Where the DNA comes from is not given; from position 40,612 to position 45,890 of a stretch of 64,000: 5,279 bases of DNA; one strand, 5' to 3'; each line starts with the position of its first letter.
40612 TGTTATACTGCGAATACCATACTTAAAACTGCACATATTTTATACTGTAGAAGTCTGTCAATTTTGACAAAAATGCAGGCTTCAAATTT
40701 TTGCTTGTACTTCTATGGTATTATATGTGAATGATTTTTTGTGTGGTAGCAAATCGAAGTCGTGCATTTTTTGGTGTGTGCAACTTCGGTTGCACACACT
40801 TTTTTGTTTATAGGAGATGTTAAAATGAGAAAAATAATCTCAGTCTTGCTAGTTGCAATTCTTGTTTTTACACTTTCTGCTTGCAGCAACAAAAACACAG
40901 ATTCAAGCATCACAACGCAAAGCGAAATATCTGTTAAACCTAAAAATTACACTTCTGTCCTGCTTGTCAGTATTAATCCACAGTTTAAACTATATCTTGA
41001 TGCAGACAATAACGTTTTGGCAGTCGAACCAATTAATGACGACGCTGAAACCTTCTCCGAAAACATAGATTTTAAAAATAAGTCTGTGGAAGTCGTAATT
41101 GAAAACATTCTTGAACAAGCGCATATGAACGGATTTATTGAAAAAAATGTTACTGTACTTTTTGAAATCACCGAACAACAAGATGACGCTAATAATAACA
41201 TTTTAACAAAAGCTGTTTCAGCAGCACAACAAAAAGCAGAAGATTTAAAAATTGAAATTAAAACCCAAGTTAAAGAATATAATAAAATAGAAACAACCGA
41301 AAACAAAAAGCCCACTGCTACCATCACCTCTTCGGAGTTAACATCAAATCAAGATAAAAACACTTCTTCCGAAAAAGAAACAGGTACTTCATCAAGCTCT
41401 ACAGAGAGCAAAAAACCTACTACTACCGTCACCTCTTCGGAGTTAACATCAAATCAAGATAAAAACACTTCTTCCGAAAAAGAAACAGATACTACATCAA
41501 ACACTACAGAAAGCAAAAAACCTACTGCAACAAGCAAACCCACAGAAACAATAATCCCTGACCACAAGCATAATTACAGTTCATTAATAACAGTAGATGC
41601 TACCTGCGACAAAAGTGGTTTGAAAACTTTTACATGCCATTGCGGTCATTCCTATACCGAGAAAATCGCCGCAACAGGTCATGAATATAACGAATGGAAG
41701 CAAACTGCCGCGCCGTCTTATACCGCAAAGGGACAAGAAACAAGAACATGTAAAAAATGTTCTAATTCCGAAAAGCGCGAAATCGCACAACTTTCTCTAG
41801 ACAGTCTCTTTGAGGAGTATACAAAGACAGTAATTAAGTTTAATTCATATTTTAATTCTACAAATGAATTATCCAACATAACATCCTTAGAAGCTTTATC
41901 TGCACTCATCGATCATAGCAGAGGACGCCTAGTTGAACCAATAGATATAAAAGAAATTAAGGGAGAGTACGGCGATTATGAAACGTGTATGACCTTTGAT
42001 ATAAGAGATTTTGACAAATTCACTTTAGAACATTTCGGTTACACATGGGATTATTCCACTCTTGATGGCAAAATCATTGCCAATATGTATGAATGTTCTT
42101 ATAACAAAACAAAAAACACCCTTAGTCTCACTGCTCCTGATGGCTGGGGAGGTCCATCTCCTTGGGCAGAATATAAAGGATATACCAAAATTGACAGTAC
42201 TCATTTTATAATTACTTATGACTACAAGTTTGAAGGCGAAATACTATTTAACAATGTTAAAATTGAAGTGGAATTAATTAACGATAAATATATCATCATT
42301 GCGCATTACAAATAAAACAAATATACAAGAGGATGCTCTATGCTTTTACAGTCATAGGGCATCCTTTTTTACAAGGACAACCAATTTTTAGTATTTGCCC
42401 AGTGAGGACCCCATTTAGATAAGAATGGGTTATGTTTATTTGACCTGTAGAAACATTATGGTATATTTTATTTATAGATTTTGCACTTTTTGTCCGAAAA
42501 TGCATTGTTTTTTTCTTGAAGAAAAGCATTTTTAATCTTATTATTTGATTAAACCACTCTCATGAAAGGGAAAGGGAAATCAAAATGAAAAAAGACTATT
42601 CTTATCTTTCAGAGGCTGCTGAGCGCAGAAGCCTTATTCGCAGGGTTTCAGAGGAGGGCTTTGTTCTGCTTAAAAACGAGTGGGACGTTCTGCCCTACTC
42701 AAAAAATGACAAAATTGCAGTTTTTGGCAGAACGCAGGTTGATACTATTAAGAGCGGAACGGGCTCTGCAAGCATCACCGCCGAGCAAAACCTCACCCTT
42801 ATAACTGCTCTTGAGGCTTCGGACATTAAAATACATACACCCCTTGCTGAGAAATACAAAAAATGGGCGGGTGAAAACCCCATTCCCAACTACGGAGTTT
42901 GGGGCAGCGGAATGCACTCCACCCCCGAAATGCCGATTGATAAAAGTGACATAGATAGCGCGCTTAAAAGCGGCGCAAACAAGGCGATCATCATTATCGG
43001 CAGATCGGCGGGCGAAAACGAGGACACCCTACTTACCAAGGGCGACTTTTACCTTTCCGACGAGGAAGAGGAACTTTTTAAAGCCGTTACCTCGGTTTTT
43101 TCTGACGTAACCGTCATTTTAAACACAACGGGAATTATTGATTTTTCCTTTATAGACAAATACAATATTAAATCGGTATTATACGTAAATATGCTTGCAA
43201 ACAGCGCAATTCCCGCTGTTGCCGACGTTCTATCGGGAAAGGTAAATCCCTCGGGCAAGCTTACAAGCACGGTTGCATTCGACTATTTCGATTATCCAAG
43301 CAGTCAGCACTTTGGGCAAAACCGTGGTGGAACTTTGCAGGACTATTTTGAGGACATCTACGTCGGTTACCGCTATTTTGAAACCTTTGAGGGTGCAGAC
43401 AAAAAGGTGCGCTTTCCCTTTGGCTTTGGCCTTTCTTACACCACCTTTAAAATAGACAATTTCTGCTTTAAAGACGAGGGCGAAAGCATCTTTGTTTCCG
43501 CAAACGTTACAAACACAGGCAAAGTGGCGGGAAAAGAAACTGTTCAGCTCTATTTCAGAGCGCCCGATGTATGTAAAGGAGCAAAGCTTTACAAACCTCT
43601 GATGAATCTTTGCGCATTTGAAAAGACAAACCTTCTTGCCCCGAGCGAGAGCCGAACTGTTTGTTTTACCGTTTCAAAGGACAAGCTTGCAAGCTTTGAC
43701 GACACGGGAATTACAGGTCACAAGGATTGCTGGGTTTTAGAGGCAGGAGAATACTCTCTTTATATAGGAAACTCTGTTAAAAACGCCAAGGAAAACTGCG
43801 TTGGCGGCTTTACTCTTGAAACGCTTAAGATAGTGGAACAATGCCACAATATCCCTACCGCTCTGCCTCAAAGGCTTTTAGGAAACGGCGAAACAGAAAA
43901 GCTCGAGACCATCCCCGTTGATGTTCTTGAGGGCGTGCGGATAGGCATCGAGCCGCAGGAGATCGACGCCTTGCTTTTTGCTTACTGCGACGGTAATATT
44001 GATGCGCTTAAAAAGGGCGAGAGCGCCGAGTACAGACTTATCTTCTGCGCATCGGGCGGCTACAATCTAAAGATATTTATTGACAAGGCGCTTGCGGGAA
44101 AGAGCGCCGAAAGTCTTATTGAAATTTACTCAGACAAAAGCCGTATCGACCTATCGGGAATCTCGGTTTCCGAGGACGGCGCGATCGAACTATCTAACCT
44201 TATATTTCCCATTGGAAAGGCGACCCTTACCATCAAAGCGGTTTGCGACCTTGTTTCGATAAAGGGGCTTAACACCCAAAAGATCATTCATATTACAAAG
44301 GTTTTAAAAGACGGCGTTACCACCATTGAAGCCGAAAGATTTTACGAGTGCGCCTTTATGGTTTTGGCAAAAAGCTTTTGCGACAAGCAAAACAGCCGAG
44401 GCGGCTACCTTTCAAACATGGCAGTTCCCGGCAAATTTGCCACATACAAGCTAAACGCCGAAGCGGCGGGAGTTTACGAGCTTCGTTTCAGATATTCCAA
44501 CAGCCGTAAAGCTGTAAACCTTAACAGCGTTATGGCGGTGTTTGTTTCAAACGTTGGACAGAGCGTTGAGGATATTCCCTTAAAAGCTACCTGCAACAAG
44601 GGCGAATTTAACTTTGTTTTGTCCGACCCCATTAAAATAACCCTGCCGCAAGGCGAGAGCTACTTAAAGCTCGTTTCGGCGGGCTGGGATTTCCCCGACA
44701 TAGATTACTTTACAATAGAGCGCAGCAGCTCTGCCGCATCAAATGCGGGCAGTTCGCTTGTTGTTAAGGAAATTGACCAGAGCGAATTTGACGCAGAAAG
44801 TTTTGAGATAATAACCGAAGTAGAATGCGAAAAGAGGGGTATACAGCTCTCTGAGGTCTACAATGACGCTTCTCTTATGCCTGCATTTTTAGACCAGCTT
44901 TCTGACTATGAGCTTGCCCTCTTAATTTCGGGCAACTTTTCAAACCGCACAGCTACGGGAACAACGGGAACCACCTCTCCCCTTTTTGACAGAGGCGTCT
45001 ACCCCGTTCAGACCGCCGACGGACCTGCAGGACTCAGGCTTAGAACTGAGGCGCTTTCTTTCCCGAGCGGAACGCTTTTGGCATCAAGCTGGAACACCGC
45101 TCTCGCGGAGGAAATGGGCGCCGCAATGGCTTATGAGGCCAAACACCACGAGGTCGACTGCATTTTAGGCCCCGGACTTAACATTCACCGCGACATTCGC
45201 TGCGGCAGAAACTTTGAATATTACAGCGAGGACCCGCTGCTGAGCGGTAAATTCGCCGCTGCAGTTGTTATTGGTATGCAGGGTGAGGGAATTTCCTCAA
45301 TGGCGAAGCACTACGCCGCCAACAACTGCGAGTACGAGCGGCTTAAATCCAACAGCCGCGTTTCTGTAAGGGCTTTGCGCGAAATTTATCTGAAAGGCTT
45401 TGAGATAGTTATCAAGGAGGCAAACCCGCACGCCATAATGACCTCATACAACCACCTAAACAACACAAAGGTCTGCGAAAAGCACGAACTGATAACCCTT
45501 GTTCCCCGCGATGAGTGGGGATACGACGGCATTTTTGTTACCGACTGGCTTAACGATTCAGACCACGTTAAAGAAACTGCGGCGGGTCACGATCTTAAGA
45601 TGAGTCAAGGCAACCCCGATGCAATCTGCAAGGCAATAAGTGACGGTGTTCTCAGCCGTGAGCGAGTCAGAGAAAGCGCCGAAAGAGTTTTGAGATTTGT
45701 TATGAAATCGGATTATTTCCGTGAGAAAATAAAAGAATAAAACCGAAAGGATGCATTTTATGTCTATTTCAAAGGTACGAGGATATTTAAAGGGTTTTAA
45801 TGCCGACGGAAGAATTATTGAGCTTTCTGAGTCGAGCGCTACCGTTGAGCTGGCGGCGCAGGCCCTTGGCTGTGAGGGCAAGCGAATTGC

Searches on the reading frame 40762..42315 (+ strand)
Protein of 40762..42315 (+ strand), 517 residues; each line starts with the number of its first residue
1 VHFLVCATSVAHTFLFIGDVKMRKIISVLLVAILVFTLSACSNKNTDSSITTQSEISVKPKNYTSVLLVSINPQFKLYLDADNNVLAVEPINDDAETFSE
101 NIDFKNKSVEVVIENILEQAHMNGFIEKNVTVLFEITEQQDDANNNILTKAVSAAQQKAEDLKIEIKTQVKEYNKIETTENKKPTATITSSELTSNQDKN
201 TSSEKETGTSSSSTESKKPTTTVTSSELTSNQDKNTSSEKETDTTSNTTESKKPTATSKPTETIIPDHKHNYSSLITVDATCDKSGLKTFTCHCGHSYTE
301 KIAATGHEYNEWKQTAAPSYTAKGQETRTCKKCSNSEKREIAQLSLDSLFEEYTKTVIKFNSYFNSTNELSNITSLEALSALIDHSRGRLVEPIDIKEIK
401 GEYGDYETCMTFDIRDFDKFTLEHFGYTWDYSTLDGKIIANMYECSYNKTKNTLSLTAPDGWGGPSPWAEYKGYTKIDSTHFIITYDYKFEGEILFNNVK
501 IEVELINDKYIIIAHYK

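Call 72: search_protein_families(library=pfam, proteins=[window:40762-42315:+], max_evalue=0.00001)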
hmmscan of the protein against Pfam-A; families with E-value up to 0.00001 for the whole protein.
window:40762-42315:+ (517 aa): 1 family
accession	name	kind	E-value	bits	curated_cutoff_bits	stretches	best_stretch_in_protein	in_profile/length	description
PF23750.1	RsgI_M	-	4.3e-17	63.4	25.3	1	68-178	5-119/133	Anti-sigma factor RsgI-like central domain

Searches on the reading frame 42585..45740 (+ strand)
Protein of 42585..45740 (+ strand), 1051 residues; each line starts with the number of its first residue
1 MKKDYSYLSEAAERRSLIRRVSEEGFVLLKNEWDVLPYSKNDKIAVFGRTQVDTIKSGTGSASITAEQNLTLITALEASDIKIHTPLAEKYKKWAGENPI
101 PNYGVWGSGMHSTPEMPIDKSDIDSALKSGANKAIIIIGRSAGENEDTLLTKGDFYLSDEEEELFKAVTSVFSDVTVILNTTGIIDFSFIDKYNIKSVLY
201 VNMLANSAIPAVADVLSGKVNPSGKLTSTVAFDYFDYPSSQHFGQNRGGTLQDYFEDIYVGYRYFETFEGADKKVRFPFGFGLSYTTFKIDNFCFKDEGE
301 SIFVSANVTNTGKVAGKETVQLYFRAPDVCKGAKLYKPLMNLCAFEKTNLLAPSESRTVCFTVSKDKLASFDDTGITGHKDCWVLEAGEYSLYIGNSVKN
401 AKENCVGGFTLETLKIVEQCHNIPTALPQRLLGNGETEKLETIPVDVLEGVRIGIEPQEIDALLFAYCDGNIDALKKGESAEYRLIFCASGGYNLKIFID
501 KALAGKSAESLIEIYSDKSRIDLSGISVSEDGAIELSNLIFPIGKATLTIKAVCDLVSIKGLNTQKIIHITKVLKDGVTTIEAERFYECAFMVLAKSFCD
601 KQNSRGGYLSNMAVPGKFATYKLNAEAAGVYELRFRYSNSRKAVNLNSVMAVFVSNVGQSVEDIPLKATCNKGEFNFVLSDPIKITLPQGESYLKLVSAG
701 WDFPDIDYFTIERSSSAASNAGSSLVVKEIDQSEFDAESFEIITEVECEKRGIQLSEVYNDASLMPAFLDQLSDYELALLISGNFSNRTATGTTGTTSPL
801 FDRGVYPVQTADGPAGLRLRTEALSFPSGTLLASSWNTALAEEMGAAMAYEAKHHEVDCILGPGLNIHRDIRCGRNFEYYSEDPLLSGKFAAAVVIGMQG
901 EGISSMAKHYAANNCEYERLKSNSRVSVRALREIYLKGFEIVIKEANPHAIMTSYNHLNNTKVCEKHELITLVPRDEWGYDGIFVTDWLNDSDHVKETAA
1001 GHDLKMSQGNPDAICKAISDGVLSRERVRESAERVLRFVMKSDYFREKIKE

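Call 72: search_protein_families(library=pfam, proteins=[window:42585-45740:+], max_evalue=0.00001)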
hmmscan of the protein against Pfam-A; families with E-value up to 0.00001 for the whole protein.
window:42585-45740:+ (1051 aa): 3 families
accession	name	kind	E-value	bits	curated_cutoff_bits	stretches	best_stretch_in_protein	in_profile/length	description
PF00933.27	Glyco_hydro_3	-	2.6e-33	116.3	27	1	814-1037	72-315/316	Glycosyl hydrolase family 3 N terminal domain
PF01915.27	Glyco_hydro_3_C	-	5.6e-30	105.2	31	1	27-285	2-200/200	Glycosyl hydrolase family 3 C-terminal domain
PF14310.12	Fn3-like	-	2.6e-14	53.5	25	1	318-397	1-70/71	Fibronectin type III-like domain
